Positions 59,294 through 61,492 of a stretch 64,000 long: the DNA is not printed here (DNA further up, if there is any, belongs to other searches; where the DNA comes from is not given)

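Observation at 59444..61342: Minimal Mfd lacking both the N-terminal UvrB-homology (UvrA-recruiting) module and the C-terminal autoinhibitory D7 domain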

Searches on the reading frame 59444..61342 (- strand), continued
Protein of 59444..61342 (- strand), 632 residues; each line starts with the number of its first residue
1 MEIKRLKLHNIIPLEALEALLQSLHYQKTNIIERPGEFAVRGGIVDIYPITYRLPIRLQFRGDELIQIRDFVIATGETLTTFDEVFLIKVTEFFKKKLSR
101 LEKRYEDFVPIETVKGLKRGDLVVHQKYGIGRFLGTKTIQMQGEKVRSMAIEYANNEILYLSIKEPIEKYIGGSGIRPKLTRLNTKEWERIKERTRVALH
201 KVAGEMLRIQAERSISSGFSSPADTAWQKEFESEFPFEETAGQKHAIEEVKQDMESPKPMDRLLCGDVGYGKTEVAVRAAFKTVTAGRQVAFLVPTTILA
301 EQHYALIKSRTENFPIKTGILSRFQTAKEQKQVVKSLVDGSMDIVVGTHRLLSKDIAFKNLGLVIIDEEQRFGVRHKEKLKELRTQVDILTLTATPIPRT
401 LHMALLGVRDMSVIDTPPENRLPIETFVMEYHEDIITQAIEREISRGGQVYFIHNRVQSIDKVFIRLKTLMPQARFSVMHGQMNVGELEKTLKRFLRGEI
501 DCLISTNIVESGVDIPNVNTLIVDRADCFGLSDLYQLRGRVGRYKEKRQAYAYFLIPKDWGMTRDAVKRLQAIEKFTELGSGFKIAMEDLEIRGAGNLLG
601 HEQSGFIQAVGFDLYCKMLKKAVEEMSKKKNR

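Call 6: find_homologous_proteins(query=window:59444-61342:-, max_evalue=1e-30)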
Query window:59444-61342:- (632 aa): 8000 proteins with E <= 1e-30 among 8000 candidates; the best 120 are listed.
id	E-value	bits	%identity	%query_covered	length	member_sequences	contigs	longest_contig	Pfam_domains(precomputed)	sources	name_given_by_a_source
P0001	0.0e+0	1403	100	100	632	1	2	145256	PF02559.23,PF00270.36,PF17757.7,PF00271.38,PF22590.3,PF04851.22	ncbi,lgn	-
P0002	0.0e+0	1094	77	99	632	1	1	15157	PF02559.23,PF00270.36,PF14814.12,PF17757.7,PF00271.38,PF04851.22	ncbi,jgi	-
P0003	0.0e+0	1089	75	100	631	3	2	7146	PF02559.23,PF00270.36,PF14814.12,PF17757.7,PF00271.38,PF04851.22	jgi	-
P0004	0.0e+0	1086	76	99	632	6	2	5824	PF02559.23,PF00270.36,PF14814.12,PF17757.7,PF00271.38,PF04851.22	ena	-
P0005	0.0e+0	1086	76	99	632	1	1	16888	PF02559.23,PF00270.36,PF17757.7,PF00271.38,PF04851.22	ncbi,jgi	jgi:transcription-repair coupling factor (superfamily II helicase)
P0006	0.0e+0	1085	76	99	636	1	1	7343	PF02559.23,PF00270.36,PF14814.12,PF17757.7,PF00271.38,PF04851.22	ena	-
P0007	0.0e+0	1083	76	99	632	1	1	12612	PF02559.23,PF00270.36,PF17757.7,PF00271.38,PF04851.22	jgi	jgi:transcription-repair coupling factor (superfamily II helicase)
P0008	0.0e+0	1080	75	99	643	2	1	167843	PF02559.23,PF00270.36,PF17757.7,PF00271.38,PF04851.22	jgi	-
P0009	0.0e+0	1077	76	99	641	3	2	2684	PF02559.23,PF00270.36,PF14814.12,PF17757.7,PF00271.38,PF04851.22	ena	-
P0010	0.0e+0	1076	75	99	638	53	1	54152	PF02559.23,PF00270.36,PF14814.12,PF17757.7,PF00271.38,PF04851.22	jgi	jgi:transcription-repair coupling factor (superfamily II helicase)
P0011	0.0e+0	1075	76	99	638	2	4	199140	PF02559.23,PF00270.36,PF14814.12,PF17757.7,PF00271.38,PF04851.22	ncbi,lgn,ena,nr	ncbi:MAG TPA: transcription-repair coupling factor [Candidatus Omnitrophota bacterium]|nr:transcript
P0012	0.0e+0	1071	75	99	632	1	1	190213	PF02559.23,PF00270.36,PF14814.12,PF17757.7,PF00271.38,PF04851.22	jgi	jgi:transcription-repair coupling factor (superfamily II helicase)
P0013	0.0e+0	1071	74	99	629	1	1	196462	PF02559.23,PF00270.36,PF14814.12,PF17757.7,PF00271.38,PF04851.22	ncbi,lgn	-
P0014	0.0e+0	1070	75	99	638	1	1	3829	PF02559.23,PF00270.36,PF14814.12,PF17757.7,PF00271.38,PF04851.22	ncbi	-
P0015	0.0e+0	1069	74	100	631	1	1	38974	PF02559.23,PF00270.36,PF14814.12,PF17757.7,PF00271.38,PF04851.22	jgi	jgi:transcription-repair coupling factor (superfamily II helicase)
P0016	0.0e+0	1069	75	99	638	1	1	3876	PF02559.23,PF00270.36,PF14814.12,PF17757.7,PF00271.38,PF04851.22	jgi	jgi:transcription-repair coupling factor (superfamily II helicase)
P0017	0.0e+0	1065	75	99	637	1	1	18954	PF02559.23,PF00270.36,PF14814.12,PF17757.7,PF00271.38,PF04851.22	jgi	jgi:transcription-repair coupling factor (superfamily II helicase)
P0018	0.0e+0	1063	74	100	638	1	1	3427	PF02559.23,PF00270.36,PF17757.7,PF00271.38,PF04851.22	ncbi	-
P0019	0.0e+0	1062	74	100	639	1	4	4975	PF02559.23,PF00270.36,PF14814.12,PF17757.7,PF00271.38,PF04851.22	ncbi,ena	-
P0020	0.0e+0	1061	75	99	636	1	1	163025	PF02559.23,PF00270.36,PF14814.12,PF17757.7,PF00271.38,PF04851.22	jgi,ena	-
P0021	0.0e+0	1061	74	100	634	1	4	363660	PF02559.23,PF00270.36,PF17757.7,PF00271.38,PF04851.22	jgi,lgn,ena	jgi:transcription-repair coupling factor (superfamily II helicase)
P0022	0.0e+0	1060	74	100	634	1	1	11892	PF02559.23,PF00270.36,PF17757.7,PF00271.38,PF04851.22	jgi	jgi:transcription-repair coupling factor (superfamily II helicase)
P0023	0.0e+0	1059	74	99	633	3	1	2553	PF02559.23,PF00270.36,PF17757.7,PF00271.38,PF04851.22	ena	-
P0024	0.0e+0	1056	74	99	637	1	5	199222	PF02559.23,PF00270.36,PF14814.12,PF17757.7,PF00271.38,PF04851.22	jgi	jgi:transcription-repair coupling factor (superfamily II helicase)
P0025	0.0e+0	1056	74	99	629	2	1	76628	PF02559.23,PF00270.36,PF14814.12,PF17757.7,PF00271.38,PF04851.22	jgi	jgi:transcription-repair coupling factor (superfamily II helicase)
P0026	0.0e+0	1054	74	99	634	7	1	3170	PF02559.23,PF00270.36,PF17757.7,PF00271.38,PF04851.22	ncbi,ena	-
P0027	0.0e+0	1050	72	100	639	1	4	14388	PF02559.23,PF00270.36,PF14814.12,PF17757.7,PF00271.38,PF04851.22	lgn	-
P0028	0.0e+0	1047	73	100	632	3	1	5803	PF02559.23,PF00270.36,PF14814.12,PF17757.7,PF00271.38,PF04851.22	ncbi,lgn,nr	ncbi:MAG: transcription-repair coupling factor [Candidatus Omnitrophica bacterium]|nr:transcription-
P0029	0.0e+0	1047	73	99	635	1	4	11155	PF02559.23,PF00270.36,PF14814.12,PF17757.7,PF00271.38,PF04851.22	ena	-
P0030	0.0e+0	1045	73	99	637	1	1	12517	PF02559.23,PF00270.36,PF14814.12,PF17757.7,PF00271.38,PF22590.3,PF04851.22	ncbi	-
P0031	0.0e+0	1045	72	99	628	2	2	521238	PF02559.23,PF00270.36,PF14814.12,PF17757.7,PF00271.38,PF22590.3,PF04851.22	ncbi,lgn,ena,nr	ncbi:MAG TPA: transcription-repair coupling factor [Candidatus Omnitrophota bacterium]|nr:transcript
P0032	0.0e+0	1038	71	99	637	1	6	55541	PF02559.23,PF00270.36,PF14814.12,PF17757.7,PF00271.38,PF22590.3,PF04851.22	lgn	-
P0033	0.0e+0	1036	72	100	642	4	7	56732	PF02559.23,PF00270.36,PF14814.12,PF17757.7,PF00271.38,PF04851.22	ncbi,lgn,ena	-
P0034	0.0e+0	1036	72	99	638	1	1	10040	PF02559.23,PF00270.36,PF14814.12,PF17757.7,PF00271.38,PF22590.3,PF04851.22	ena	-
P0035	0.0e+0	1035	71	99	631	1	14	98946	PF02559.23,PF00270.36,PF14814.12,PF17757.7,PF00271.38,PF04851.22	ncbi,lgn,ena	-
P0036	0.0e+0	1026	73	99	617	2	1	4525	PF02559.23,PF00270.36,PF14814.12,PF17757.7,PF00271.38,PF04851.22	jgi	jgi:transcription-repair coupling factor (superfamily II helicase)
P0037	0.0e+0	1017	70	99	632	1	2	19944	PF02559.23,PF00270.36,PF14814.12,PF17757.7,PF00271.38,PF04851.22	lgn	-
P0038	0.0e+0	1011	70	99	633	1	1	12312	PF02559.23,PF00270.36,PF14814.12,PF17757.7,PF00271.38,PF04851.22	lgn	-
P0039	2.4e-297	1005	71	99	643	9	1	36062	PF02559.23,PF00270.36,PF14814.12,PF17757.7,PF00271.38,PF04851.22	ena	-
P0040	2.5e-297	1005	69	100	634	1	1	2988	PF02559.23,PF00270.36,PF14814.12,PF17757.7,PF00271.38,PF04851.22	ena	-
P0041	8.2e-291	984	69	100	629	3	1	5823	PF02559.23,PF00270.36,PF17757.7,PF00271.38,PF04851.22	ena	-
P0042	5.5e-288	975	68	99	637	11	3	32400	PF02559.23,PF00270.36,PF14814.12,PF17757.7,PF00271.38,PF22590.3,PF04851.22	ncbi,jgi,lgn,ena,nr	ncbi:MAG TPA: transcription-repair coupling factor [Candidatus Omnitrophota bacterium]|nr:transcript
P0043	4.3e-285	965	68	100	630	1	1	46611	PF02559.23,PF00270.36,PF14814.12,PF17757.7,PF00271.38,PF04851.22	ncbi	-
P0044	6.5e-284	961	66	100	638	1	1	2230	PF02559.23,PF00270.36,PF14814.12,PF17757.7,PF00271.38,PF04851.22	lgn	-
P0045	3.3e-279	946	66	99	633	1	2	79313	PF02559.23,PF00270.36,PF17757.7,PF00271.38,PF22590.3,PF04851.22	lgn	-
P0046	5.9e-279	945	66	100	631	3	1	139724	PF02559.23,PF00270.36,PF17757.7,PF00271.38,PF04851.22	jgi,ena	-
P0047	4.5e-278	942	65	99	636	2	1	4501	PF02559.23,PF00270.36,PF14814.12,PF17757.7,PF00271.38,PF04851.22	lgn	-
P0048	1.4e-277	940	65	100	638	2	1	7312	PF02559.23,PF00270.36,PF14814.12,PF17757.7,PF00271.38,PF04851.22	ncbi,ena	-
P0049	2.2e-277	940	65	100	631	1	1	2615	PF02559.23,PF00270.36,PF00176.30,PF14814.12,PF17757.7,PF00271.38,PF04851.22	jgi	jgi:transcription-repair coupling factor (superfamily II helicase)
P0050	2.6e-277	939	64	100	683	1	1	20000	PF02559.23,PF00270.36,PF14814.12,PF17757.7,PF00271.38,PF22590.3,PF04851.22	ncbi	-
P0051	2.1e-276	936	66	98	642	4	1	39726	PF02559.23,PF00270.36,PF14814.12,PF17757.7,PF00271.38,PF04851.22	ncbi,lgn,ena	-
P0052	2.7e-276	936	65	99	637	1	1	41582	PF02559.23,PF00270.36,PF14814.12,PF17757.7,PF00271.38,PF04851.22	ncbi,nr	ncbi:MAG: transcription-repair coupling factor [Candidatus Omnitrophica bacterium]|nr:transcription-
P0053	3.7e-276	936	63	100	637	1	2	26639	PF02559.23,PF00270.36,PF14814.12,PF17757.7,PF00271.38,PF04851.22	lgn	-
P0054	4.3e-276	935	65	99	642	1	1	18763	PF02559.23,PF00270.36,PF14814.12,PF17757.7,PF00271.38,PF04851.22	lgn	-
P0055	1.1e-275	934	65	100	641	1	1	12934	PF02559.23,PF00270.36,PF14814.12,PF17757.7,PF00271.38,PF04851.22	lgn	-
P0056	2.0e-275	933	63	99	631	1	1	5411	PF02559.23,PF00270.36,PF14814.12,PF17757.7,PF00271.38,PF04851.22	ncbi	-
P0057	2.4e-275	933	64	100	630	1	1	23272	PF02559.23,PF00270.36,PF14814.12,PF17757.7,PF00271.38,PF04851.22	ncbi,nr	ncbi:MAG: transcription-repair coupling factor [Candidatus Omnitrophica bacterium]|nr:transcription-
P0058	4.9e-275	932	65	98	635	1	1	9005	PF02559.23,PF00270.36,PF17757.7,PF00271.38,PF04851.22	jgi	jgi:transcription-repair coupling factor (superfamily II helicase)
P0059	6.7e-275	931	63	99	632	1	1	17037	PF02559.23,PF00270.36,PF14814.12,PF17757.7,PF00271.38,PF04851.22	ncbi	-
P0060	1.0e-274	931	64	99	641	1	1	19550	PF02559.23,PF00270.36,PF14814.12,PF17757.7,PF00271.38,PF04851.22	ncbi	-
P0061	1.2e-274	931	64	100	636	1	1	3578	PF02559.23,PF00270.36,PF14814.12,PF17757.7,PF00271.38,PF04851.22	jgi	-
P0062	1.4e-274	930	63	100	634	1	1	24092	PF02559.23,PF00270.36,PF14814.12,PF17757.7,PF00271.38,PF04851.22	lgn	-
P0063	1.5e-274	930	64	100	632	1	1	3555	PF02559.23,PF00270.36,PF14814.12,PF17757.7,PF00271.38,PF04851.22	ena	-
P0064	2.4e-274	930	65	100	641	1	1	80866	PF02559.23,PF00270.36,PF14814.12,PF17757.7,PF00271.38,PF04851.22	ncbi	-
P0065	2.5e-274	929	65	100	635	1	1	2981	PF02559.23,PF00270.36,PF14814.12,PF17757.7,PF00271.38,PF04851.22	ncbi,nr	ncbi:MAG TPA: DEAD/DEAH box helicase [bacterium]|nr:DEAD/DEAH box helicase [bacterium]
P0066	5.1e-274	928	64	99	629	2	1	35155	PF02559.23,PF00270.36,PF14814.12,PF17757.7,PF00271.38,PF04851.22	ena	-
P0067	9.9e-274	928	63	100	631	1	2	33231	PF02559.23,PF00270.36,PF14814.12,PF17757.7,PF00271.38,PF04851.22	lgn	-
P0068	1.2e-273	927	64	100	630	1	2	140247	PF02559.23,PF00270.36,PF14814.12,PF17757.7,PF00271.38,PF22590.3,PF04851.22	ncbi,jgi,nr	ncbi:MAG TPA: transcription-repair coupling factor [Verrucomicrobiae bacterium]|jgi:transcription-re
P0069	1.5e-273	927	63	99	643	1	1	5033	PF02559.23,PF00270.36,PF14814.12,PF17757.7,PF00271.38,PF04851.22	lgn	-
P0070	1.9e-273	927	65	96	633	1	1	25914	PF02559.23,PF00270.36,PF14814.12,PF17757.7,PF00271.38,PF04851.22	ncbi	-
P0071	4.4e-273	925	63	99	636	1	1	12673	PF02559.23,PF00270.36,PF14814.12,PF17757.7,PF00271.38,PF22590.3,PF04851.22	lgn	-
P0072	4.7e-273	925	63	100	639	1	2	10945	PF02559.23,PF00270.36,PF17757.7,PF00271.38,PF22590.3,PF04851.22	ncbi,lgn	-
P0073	6.9e-273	925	64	100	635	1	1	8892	PF02559.23,PF00270.36,PF14814.12,PF17757.7,PF00271.38,PF04851.22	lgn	-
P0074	7.4e-273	925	62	99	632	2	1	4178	PF02559.23,PF00270.36,PF17757.7,PF00271.38,PF04851.22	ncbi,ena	-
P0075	1.6e-272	924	64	99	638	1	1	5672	PF02559.23,PF00270.36,PF14814.12,PF17757.7,PF00271.38,PF04851.22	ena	-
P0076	3.0e-272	923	63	100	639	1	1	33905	PF02559.23,PF00270.36,PF14814.12,PF17757.7,PF00271.38,PF04851.22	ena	-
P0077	4.5e-272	922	63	100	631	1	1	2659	PF02559.23,PF00270.36,PF14814.12,PF17757.7,PF00271.38,PF04851.22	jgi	jgi:transcription-repair coupling factor (superfamily II helicase)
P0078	8.4e-272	921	66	95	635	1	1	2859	PF02559.23,PF00270.36,PF17757.7,PF00271.38,PF04851.22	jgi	-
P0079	2.3e-271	920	62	100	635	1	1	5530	PF02559.23,PF00270.36,PF17757.7,PF00271.38,PF22590.3,PF04851.22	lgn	-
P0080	3.0e-271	919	64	99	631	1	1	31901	PF02559.23,PF00270.36,PF14814.12,PF17757.7,PF00271.38,PF04851.22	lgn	-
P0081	8.0e-271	918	63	98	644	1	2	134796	PF02559.23,PF00270.36,PF17757.7,PF00271.38,PF04851.22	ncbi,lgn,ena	-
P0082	8.3e-271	918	63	99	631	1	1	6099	PF02559.23,PF00270.36,PF14814.12,PF17757.7,PF00271.38,PF04851.22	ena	-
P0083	9.9e-271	918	63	100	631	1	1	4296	PF02559.23,PF00270.36,PF14814.12,PF17757.7,PF00271.38,PF04851.22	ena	-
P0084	1.4e-270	917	63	100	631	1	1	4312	PF02559.23,PF00270.36,PF14814.12,PF17757.7,PF00271.38,PF04851.22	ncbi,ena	-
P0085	1.5e-270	917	65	97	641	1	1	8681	PF02559.23,PF00270.36,PF14814.12,PF17757.7,PF00271.38,PF22590.3,PF04851.22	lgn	-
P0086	2.5e-270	916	64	100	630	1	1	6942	PF02559.23,PF00270.36,PF14814.12,PF17757.7,PF00271.38,PF04851.22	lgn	-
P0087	4.7e-270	915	64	100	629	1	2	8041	PF02559.23,PF00270.36,PF14814.12,PF17757.7,PF00271.38,PF04851.22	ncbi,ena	-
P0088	4.8e-270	915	63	100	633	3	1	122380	PF02559.23,PF00270.36,PF14814.12,PF17757.7,PF00271.38,PF22590.3,PF04851.22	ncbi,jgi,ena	ncbi:MAG: transcription-repair coupling factor [Candidatus Omnitrophota bacterium]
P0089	2.5e-269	913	62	100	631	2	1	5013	PF02559.23,PF00270.36,PF17757.7,PF00271.38,PF04851.22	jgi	-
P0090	2.9e-269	913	63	100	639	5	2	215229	PF02559.23,PF00270.36,PF14814.12,PF17757.7,PF00271.38,PF04851.22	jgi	jgi:transcription-repair coupling factor (superfamily II helicase)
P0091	3.0e-269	913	62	99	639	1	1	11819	PF02559.23,PF00270.36,PF17757.7,PF00271.38,PF04851.22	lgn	-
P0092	6.0e-269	912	64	99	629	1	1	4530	PF02559.23,PF00270.36,PF14814.12,PF17757.7,PF00271.38,PF22590.3,PF04851.22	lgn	-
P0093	7.8e-269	911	63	100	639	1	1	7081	PF02559.23,PF00270.36,PF14814.12,PF17757.7,PF00271.38,PF04851.22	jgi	jgi:transcription-repair coupling factor (superfamily II helicase)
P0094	1.8e-268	910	63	99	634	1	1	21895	PF02559.23,PF00270.36,PF00176.30,PF14814.12,PF17757.7,PF00271.38,PF04851.22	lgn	-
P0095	2.1e-268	910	64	99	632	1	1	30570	PF02559.23,PF00270.36,PF17757.7,PF00271.38,PF22590.3,PF04851.22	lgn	-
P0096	2.6e-268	910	63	99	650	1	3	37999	PF02559.23,PF00270.36,PF14814.12,PF17757.7,PF00271.38,PF04851.22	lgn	-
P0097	2.9e-268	909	63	99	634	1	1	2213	PF02559.23,PF00270.36,PF14814.12,PF17757.7,PF00271.38,PF04851.22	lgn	-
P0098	3.0e-268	909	63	99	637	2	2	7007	PF02559.23,PF00270.36,PF14814.12,PF17757.7,PF00271.38,PF04851.22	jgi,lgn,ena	-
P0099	5.3e-268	909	63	98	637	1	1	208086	PF02559.23,PF00270.36,PF14814.12,PF17757.7,PF00271.38,PF04851.22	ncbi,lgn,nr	ncbi:MAG: transcription-repair coupling factor [Candidatus Omnitrophica bacterium]|nr:transcription-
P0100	2.3e-267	906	63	98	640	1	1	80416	PF02559.23,PF00270.36,PF14814.12,PF17757.7,PF00271.38,PF22590.3,PF04851.22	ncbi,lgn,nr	ncbi:MAG: transcription-repair coupling factor [Candidatus Omnitrophica bacterium]|nr:transcription-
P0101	2.8e-267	906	62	98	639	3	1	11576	PF02559.23,PF00270.36,PF17757.7,PF00271.38,PF04851.22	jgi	-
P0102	4.2e-267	906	63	99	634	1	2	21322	PF02559.23,PF00270.36,PF00176.30,PF14814.12,PF17757.7,PF00271.38,PF04851.22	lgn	-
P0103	5.2e-267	905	63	100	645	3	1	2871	PF02559.23,PF00270.36,PF14814.12,PF17757.7,PF00271.38,PF04851.22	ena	-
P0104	7.2e-267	905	63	99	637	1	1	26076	PF02559.23,PF00270.36,PF00176.30,PF14814.12,PF17757.7,PF00271.38,PF04851.22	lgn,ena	-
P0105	9.3e-267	904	63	99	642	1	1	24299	PF02559.23,PF00270.36,PF14814.12,PF17757.7,PF00271.38,PF04851.22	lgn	-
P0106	2.0e-266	903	62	98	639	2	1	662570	PF02559.23,PF00270.36,PF17757.7,PF00271.38,PF04851.22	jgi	-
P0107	2.3e-266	903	63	99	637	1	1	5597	PF02559.23,PF00270.36,PF14814.12,PF17757.7,PF00271.38,PF04851.22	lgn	-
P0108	5.7e-266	902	63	98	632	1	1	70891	PF02559.23,PF00270.36,PF14814.12,PF17757.7,PF00271.38,PF04851.22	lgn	-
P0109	6.1e-266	902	63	99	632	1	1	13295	PF02559.23,PF00270.36,PF14814.12,PF17757.7,PF00271.38,PF04851.22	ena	-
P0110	8.2e-266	901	61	100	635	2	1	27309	PF02559.23,PF00270.36,PF14814.12,PF17757.7,PF00271.38,PF22590.3,PF04851.22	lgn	-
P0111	1.0e-265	901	61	99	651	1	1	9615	PF02559.23,PF00270.36,PF14814.12,PF17757.7,PF00271.38,PF04851.22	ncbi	-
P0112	1.2e-265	901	61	100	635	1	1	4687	PF02559.23,PF00270.36,PF14814.12,PF17757.7,PF00271.38,PF22590.3,PF04851.22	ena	-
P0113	2.1e-265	900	61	98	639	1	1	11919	PF02559.23,PF00270.36,PF17757.7,PF00271.38,PF04851.22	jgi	-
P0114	4.0e-265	899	62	99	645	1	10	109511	PF02559.23,PF00270.36,PF14814.12,PF17757.7,PF00271.38,PF04851.22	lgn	-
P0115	6.6e-265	898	62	100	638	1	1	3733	PF02559.23,PF00270.36,PF14814.12,PF17757.7,PF00271.38,PF22590.3,PF04851.22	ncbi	-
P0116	1.5e-264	897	63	98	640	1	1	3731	PF02559.23,PF00270.36,PF14814.12,PF17757.7,PF00271.38,PF04851.22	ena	-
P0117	1.5e-264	897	62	100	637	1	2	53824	PF02559.23,PF00270.36,PF17757.7,PF00271.38,PF22590.3,PF04851.22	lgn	-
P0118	2.7e-264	896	63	99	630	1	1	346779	PF02559.23,PF00270.36,PF17757.7,PF00271.38,PF04851.22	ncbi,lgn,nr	ncbi:MAG: transcription-repair coupling factor [Candidatus Omnitrophota bacterium]|nr:transcription-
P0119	2.8e-264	896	63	100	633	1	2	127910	PF02559.23,PF00270.36,PF14814.12,PF17757.7,PF00271.38,PF04851.22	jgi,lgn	jgi:transcription-repair coupling factor (superfamily II helicase)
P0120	3.4e-264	896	63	99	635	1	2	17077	PF02559.23,PF00270.36,PF17757.7,PF00271.38,PF04851.22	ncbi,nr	ncbi:MAG: transcription-repair coupling factor [Candidatus Omnitrophica bacterium]|nr:transcription-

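Call 19: find_encoding_contigs(protein=P0001, flank=10000, max_places=3)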
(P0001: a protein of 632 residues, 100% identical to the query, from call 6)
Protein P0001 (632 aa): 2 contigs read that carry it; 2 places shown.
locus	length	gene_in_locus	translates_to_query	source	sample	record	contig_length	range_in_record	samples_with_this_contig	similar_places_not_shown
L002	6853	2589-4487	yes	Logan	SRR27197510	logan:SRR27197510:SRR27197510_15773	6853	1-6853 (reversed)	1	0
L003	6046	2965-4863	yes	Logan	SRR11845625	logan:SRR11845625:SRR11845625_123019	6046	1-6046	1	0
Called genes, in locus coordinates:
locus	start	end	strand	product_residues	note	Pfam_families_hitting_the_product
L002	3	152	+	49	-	?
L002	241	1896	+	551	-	PF02463:SMC_N, PF13175:AAA_15, PF13476:AAA_23 (weak), PF13555:AAA_29 (weak)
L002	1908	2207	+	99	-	PF01253:SUI1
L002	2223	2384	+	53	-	-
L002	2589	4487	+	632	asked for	PF17757:UvrB_inter, PF02559:CarD_TRCF_RID, PF04851:ResIII, PF00270:DEAD, PF22590:Cas3-like_C_2 (faint), PF00271:Helicase_C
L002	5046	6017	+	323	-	PF13623:SurA_N_2, PF13624:SurA_N_3, PF09312:SurA_N, PF13145:Rotamase_2, PF13616:Rotamase_3, PF00639:Rotamase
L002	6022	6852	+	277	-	?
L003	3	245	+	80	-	?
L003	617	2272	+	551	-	PF02463:SMC_N, PF13175:AAA_15, PF13476:AAA_23 (weak), PF13555:AAA_29 (weak)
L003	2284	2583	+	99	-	PF01253:SUI1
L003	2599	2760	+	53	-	-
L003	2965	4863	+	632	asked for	PF17757:UvrB_inter, PF02559:CarD_TRCF_RID, PF04851:ResIII, PF00270:DEAD, PF22590:Cas3-like_C_2 (faint), PF00271:Helicase_C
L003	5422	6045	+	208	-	?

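Call 23: search_protein_representatives(protein=window:59444-61342:-)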
Query: 632 residues. Proteins with E-value up to 0.001 (for the whole library): 38601; up to 1e-10: 23282; up to 1e-30: 11966. The best 150 are listed.
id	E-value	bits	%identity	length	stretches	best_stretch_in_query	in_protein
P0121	1.9e-234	796.1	60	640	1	21-627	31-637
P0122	3.5e-207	706.1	53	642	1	14-629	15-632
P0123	6.0e-206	702.0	53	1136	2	82-630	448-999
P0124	4.9e-202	689.1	52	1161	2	78-628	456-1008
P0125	2.3e-201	686.9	51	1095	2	97-628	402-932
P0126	4.0e-200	682.8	51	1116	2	71-626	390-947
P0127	5.0e-199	679.1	54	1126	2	76-626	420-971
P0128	1.1e-198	678.0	52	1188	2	80-627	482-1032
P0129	1.2e-198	677.8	52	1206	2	75-627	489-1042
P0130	1.6e-198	677.4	52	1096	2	86-627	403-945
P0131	1.8e-198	677.3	53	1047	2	97-626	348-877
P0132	4.4e-198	676.0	55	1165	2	117-626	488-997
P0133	5.3e-198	675.7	50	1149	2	77-627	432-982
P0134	1.0e-197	674.8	53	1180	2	112-629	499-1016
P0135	1.1e-196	671.4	51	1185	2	87-628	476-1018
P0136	1.5e-196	671.0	54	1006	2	93-626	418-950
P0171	4.6e-192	656.1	50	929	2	87-626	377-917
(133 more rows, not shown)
